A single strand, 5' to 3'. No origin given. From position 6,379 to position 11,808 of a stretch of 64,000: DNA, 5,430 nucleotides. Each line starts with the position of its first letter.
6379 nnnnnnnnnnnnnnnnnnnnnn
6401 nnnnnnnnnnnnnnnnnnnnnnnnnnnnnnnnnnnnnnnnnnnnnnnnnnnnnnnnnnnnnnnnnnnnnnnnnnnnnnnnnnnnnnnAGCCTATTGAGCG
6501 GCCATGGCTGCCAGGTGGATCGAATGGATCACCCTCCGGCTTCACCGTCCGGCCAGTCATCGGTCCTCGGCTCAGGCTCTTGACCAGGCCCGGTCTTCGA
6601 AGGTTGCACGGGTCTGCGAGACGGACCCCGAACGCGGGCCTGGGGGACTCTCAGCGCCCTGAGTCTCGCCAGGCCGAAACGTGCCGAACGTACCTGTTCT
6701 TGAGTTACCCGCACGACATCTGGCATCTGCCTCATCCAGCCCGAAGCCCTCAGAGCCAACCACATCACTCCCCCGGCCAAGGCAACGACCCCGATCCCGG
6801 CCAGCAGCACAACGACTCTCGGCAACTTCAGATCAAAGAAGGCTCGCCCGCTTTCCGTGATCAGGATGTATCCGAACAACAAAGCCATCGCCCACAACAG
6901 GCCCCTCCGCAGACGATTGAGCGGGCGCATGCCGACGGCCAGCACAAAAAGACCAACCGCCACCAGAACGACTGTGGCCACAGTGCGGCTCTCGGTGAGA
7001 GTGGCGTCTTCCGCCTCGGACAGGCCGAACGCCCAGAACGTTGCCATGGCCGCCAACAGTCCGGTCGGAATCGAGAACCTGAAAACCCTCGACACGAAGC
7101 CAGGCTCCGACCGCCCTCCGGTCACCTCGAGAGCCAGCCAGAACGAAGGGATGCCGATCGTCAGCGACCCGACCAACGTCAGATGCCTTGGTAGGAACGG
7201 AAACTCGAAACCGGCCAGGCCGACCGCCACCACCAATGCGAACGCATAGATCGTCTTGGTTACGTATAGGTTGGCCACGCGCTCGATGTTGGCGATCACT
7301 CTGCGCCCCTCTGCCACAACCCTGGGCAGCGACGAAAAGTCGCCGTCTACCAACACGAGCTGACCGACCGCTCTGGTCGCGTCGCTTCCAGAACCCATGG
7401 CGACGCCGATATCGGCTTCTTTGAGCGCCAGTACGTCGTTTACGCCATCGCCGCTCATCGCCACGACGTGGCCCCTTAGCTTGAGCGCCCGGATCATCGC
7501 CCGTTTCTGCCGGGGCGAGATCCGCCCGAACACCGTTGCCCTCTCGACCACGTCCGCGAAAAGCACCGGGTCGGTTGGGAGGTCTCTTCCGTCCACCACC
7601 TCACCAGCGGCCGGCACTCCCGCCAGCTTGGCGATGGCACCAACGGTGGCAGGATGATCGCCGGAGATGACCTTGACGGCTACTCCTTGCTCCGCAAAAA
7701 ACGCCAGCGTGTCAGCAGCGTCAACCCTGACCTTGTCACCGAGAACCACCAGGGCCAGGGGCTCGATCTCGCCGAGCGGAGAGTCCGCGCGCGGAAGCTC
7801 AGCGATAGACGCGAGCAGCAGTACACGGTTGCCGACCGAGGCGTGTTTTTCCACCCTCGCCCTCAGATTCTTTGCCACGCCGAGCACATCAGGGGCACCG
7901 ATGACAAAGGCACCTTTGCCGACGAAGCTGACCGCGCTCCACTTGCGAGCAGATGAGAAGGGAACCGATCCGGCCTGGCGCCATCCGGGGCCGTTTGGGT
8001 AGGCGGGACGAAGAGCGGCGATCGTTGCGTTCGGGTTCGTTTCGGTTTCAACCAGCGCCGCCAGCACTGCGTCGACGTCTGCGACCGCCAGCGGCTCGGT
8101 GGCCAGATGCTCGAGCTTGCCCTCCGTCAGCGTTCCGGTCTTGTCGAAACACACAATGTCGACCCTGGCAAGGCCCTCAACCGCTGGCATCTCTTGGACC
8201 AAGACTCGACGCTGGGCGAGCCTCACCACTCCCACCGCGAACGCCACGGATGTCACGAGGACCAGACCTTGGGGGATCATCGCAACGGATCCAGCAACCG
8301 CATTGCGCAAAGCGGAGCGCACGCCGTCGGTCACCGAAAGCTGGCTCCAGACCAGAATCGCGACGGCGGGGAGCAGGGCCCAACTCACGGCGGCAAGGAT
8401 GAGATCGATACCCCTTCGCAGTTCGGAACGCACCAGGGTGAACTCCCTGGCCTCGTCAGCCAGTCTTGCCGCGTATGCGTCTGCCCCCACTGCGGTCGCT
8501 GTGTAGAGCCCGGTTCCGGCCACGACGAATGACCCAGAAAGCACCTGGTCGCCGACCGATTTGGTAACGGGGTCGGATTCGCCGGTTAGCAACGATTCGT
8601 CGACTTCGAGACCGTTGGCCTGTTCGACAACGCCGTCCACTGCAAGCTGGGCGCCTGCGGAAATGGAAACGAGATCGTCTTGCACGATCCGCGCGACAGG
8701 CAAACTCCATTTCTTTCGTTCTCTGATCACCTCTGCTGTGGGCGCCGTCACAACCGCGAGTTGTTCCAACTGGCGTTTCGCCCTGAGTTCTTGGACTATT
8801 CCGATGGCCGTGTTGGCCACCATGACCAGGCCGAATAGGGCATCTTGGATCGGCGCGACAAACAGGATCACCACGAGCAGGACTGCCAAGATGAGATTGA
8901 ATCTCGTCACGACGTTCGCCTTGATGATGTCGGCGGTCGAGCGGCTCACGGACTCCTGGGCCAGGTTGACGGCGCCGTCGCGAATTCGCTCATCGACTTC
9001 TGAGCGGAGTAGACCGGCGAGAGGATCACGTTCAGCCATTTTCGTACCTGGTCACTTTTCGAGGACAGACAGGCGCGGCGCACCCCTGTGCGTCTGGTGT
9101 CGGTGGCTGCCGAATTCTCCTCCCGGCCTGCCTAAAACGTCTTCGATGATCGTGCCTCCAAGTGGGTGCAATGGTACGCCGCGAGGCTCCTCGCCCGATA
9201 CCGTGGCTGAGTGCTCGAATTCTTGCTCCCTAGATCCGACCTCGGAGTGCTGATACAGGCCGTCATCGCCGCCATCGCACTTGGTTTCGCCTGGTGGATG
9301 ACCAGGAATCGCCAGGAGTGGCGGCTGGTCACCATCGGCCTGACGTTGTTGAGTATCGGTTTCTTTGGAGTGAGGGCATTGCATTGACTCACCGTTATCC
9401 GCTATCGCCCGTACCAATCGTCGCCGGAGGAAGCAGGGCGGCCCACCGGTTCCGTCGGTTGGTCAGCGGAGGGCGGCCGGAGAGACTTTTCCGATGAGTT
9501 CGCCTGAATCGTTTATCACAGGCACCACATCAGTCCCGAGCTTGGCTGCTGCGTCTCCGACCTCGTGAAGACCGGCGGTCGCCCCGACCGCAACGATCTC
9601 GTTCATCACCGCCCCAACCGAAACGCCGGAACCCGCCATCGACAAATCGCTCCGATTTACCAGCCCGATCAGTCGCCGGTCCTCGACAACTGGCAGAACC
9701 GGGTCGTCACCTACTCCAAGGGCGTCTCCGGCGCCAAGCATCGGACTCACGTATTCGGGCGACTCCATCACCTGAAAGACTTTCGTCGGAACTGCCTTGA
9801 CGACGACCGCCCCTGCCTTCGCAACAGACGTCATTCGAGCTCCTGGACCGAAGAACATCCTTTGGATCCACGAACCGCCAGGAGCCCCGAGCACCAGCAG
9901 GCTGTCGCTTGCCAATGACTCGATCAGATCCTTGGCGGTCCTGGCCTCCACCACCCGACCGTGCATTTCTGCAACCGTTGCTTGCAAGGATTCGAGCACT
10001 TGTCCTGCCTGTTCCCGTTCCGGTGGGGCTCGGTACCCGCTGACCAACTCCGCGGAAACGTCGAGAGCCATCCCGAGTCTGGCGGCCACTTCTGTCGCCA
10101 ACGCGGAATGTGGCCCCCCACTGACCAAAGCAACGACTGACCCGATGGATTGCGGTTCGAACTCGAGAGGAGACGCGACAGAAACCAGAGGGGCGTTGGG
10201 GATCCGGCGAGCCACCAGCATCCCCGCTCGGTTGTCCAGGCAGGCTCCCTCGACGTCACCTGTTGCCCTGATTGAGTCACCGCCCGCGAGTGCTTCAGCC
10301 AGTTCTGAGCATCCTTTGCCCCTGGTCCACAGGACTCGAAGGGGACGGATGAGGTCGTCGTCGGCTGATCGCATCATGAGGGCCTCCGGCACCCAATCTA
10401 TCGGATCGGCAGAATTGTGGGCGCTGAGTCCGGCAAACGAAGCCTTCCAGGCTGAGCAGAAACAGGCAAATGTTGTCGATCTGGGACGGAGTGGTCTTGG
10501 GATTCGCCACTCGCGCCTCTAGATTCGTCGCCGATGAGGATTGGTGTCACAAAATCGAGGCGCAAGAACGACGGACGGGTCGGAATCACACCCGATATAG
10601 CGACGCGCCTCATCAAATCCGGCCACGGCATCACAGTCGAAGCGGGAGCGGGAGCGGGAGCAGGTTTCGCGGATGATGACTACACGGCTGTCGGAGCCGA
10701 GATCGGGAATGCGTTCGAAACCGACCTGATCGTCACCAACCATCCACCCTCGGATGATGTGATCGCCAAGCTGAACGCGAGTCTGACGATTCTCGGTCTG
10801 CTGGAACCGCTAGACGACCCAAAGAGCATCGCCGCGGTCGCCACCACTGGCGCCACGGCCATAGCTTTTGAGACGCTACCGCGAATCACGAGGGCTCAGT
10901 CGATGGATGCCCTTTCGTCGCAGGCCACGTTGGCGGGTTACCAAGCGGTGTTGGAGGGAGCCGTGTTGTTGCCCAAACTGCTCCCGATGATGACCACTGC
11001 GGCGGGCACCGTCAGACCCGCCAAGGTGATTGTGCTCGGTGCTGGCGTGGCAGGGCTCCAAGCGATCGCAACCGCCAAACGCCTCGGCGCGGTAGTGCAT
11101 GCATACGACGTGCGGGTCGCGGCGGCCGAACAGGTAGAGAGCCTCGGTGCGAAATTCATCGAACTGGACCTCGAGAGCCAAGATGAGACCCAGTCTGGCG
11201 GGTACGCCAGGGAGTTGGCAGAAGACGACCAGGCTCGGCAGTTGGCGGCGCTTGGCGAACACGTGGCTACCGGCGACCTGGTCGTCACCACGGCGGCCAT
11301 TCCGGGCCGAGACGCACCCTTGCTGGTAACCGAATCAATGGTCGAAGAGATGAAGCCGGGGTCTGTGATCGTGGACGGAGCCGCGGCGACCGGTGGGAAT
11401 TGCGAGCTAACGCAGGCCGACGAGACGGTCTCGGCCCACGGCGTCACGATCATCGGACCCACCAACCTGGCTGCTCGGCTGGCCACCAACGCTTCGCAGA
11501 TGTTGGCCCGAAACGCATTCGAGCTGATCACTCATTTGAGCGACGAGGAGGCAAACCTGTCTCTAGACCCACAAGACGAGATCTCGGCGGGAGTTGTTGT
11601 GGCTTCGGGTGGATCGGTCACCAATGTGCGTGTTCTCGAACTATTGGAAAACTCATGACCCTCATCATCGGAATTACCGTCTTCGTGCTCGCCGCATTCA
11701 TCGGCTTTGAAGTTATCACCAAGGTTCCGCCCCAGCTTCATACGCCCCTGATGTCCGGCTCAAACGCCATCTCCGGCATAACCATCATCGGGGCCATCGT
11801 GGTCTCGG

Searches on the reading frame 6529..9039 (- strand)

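Call 81: search_protein_families(library=pfam, proteins=[window:6529-9039:-], max_evalue=0.00001)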
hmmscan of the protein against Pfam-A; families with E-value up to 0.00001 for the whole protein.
window:6529-9039:- (836 aa): 2 families
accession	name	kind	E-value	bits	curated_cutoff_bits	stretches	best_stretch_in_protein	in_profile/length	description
PF00122.25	E1-E2_ATPase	-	1.6e-37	129.2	28.1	1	98-277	3-181/181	E1-E2 ATPase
PF00702.32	Hydrolase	-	2.5e-19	70.9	26.4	1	293-543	1-191/191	haloacid dehalogenase-like hydrolase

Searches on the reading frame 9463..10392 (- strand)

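Call 81: search_protein_families(library=pfam, proteins=[window:9463-10392:-], max_evalue=0.00001)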
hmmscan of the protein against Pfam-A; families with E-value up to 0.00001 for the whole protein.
window:9463-10392:- (309 aa): 1 family
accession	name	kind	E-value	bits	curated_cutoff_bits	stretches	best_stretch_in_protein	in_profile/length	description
PF00571.33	CBS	-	5.2e-06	27.2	24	0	233-252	33-53/57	CBS domain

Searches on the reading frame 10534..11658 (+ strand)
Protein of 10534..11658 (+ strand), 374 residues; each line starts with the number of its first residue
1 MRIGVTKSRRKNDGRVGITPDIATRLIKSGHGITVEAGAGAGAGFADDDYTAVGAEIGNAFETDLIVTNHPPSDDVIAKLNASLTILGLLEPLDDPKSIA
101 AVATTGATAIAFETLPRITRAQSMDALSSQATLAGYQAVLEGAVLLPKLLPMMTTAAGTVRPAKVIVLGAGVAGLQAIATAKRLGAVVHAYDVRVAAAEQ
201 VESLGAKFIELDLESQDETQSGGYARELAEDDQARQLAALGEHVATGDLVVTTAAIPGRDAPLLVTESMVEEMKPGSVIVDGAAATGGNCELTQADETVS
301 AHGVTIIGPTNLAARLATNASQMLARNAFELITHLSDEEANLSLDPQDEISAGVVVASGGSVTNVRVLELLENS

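Call 81: search_protein_families(library=pfam, proteins=[window:10534-11658:+], max_evalue=0.00001)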
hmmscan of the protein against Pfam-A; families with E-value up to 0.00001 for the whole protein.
window:10534-11658:+ (374 aa): 2 families
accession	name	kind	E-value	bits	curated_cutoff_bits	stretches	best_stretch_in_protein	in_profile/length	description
PF01262.27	AlaDh_PNT_C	-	1.2e-61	208.3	23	1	138-364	1-213/214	Alanine dehydrogenase/PNT, C-terminal domain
PF05222.21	AlaDh_PNT_N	-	1.1e-31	110.3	30.4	1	4-134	1-136/136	Alanine dehydrogenase/PNT, N-terminal domain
